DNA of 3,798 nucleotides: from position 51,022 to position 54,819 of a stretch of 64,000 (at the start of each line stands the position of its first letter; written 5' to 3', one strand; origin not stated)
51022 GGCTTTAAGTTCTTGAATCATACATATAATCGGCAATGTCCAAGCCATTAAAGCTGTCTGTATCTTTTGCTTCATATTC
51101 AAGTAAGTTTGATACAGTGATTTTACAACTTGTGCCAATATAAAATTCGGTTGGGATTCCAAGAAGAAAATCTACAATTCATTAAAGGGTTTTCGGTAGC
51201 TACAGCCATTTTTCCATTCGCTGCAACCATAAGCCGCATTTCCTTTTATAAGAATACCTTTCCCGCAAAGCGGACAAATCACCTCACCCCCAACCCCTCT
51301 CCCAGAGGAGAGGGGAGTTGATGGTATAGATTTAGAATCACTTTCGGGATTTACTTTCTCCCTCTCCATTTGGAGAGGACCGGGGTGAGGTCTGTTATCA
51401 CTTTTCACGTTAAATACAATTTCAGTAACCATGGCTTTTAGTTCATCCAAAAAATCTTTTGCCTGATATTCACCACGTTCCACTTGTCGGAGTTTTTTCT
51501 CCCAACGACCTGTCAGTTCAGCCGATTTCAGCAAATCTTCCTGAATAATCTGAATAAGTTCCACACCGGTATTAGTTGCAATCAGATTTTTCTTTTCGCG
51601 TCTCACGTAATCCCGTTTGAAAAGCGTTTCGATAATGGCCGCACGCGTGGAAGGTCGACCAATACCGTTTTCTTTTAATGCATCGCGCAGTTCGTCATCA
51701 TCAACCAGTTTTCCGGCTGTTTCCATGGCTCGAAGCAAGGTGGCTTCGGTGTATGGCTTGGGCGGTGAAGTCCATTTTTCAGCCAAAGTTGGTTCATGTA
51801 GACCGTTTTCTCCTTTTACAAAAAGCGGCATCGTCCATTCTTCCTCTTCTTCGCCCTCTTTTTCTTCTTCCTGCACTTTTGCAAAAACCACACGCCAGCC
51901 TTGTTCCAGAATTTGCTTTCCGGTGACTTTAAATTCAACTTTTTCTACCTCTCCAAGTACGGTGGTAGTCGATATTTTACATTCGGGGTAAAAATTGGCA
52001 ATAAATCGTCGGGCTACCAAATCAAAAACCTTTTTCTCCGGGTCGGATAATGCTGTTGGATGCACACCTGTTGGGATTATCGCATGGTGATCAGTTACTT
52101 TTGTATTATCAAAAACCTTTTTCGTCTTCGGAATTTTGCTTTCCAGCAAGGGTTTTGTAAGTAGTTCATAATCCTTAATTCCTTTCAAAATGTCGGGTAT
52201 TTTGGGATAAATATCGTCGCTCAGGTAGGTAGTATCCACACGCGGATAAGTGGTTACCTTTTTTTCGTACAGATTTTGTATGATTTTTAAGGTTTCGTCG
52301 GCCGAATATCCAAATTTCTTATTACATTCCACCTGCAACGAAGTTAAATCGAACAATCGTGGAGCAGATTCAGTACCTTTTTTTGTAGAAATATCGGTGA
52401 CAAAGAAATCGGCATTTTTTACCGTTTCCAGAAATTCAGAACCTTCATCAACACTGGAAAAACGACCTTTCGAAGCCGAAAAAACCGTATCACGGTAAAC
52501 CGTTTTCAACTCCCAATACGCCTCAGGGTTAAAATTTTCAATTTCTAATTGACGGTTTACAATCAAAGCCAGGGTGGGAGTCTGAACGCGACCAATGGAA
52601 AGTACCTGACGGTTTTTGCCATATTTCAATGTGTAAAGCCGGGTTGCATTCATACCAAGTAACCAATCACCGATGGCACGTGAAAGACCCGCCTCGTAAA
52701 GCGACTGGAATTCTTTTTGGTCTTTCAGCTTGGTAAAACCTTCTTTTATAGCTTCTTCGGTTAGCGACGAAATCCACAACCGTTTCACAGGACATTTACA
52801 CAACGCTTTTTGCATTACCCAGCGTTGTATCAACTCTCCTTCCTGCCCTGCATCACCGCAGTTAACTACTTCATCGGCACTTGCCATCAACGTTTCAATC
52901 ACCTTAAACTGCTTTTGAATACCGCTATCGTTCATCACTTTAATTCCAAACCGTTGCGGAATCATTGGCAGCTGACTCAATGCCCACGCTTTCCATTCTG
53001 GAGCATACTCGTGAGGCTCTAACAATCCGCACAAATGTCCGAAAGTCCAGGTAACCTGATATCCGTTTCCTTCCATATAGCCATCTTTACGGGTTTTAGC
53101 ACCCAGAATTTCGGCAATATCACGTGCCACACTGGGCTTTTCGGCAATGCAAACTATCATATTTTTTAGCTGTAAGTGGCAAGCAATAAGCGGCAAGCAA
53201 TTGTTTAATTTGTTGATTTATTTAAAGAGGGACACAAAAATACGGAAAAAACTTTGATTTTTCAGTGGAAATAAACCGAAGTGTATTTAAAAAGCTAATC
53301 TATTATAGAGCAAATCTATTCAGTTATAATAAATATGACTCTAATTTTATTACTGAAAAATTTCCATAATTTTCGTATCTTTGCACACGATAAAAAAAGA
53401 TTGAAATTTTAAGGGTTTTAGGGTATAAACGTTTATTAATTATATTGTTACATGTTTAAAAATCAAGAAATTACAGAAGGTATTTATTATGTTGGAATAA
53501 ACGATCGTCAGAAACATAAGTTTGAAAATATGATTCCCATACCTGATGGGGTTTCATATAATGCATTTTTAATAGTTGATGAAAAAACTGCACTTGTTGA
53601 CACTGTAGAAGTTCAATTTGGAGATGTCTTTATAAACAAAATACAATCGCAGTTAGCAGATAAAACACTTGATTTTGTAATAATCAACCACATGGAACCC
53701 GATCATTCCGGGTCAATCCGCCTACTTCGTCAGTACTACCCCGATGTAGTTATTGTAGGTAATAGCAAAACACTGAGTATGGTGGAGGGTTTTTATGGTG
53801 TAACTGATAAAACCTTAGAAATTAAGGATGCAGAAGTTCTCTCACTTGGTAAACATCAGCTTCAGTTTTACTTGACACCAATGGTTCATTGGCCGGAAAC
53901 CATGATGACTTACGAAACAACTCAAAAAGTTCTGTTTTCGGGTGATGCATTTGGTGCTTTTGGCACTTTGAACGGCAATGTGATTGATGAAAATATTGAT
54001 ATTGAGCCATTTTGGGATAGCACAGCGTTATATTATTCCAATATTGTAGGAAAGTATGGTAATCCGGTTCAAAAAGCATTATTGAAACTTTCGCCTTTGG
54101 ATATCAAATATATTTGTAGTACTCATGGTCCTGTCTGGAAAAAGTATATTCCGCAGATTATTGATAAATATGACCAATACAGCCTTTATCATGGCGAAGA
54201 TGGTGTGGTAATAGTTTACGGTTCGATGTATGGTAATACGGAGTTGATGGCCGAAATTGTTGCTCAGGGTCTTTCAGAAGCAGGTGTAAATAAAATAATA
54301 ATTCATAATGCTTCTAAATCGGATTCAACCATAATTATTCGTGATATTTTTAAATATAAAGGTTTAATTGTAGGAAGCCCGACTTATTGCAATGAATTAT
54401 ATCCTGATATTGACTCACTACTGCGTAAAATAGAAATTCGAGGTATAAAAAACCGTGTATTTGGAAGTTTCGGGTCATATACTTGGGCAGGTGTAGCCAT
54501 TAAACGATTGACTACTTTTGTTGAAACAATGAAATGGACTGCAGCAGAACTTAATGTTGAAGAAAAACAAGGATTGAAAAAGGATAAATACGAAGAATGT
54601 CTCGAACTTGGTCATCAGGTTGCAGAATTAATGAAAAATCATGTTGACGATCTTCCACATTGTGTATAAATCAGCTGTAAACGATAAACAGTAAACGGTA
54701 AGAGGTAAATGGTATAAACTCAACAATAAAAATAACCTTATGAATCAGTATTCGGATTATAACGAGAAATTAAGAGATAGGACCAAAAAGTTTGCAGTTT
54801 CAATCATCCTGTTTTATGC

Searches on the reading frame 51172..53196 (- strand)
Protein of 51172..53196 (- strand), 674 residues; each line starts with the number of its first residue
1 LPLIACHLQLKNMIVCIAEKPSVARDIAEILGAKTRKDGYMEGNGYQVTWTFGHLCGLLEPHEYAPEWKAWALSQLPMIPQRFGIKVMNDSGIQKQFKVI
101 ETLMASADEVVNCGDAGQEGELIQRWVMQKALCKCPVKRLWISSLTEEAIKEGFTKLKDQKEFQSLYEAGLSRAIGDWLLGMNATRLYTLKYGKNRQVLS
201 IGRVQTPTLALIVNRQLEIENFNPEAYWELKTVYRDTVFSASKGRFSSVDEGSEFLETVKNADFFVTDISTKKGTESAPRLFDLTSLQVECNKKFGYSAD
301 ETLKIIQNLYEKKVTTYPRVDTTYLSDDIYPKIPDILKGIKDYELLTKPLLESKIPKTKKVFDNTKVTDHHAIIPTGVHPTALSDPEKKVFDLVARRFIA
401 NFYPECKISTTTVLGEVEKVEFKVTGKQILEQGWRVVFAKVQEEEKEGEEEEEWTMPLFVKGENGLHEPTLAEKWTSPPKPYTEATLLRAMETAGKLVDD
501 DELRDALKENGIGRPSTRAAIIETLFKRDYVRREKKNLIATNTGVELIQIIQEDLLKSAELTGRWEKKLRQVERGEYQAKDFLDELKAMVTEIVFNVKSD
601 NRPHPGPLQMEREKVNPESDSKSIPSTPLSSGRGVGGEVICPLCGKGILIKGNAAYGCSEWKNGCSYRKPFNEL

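Call 14: search_protein_families(library=pfam, proteins=[window:51172-53196:-], max_evalue=0.001)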
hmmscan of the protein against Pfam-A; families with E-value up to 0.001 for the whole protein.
window:51172-53196:- (674 aa): 2 families
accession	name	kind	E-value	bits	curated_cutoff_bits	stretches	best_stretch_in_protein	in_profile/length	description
PF01131.25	Topoisom_bac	-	6.1e-121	404.7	35.1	1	162-583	2-410/411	DNA topoisomerase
PF01751.28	Toprim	-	3.4e-12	46.8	23.1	1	15-144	2-95/96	Toprim domain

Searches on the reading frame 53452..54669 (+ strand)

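Call 14: search_protein_families(library=pfam, proteins=[window:53452-54669:+], max_evalue=0.001)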
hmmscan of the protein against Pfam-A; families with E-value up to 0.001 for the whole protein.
window:53452-54669:+ (405 aa): 4 families
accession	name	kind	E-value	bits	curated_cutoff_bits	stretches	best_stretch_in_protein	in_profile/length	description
PF19583.5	ODP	-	1.4e-21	77.7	27.2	1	34-226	1-194/194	ODP family beta lactamase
PF00258.30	Flavodoxin_1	-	8.9e-12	45.8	25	1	254-385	1-141/143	Flavodoxin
PF00753.33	Lactamase_B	-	5.8e-10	39.9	22.7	1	33-225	3-196/196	Metallo-beta-lactamase superfamily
PF12724.12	Flavodoxin_5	-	0.00015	22.5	27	0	253-327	1-69/145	Flavodoxin domain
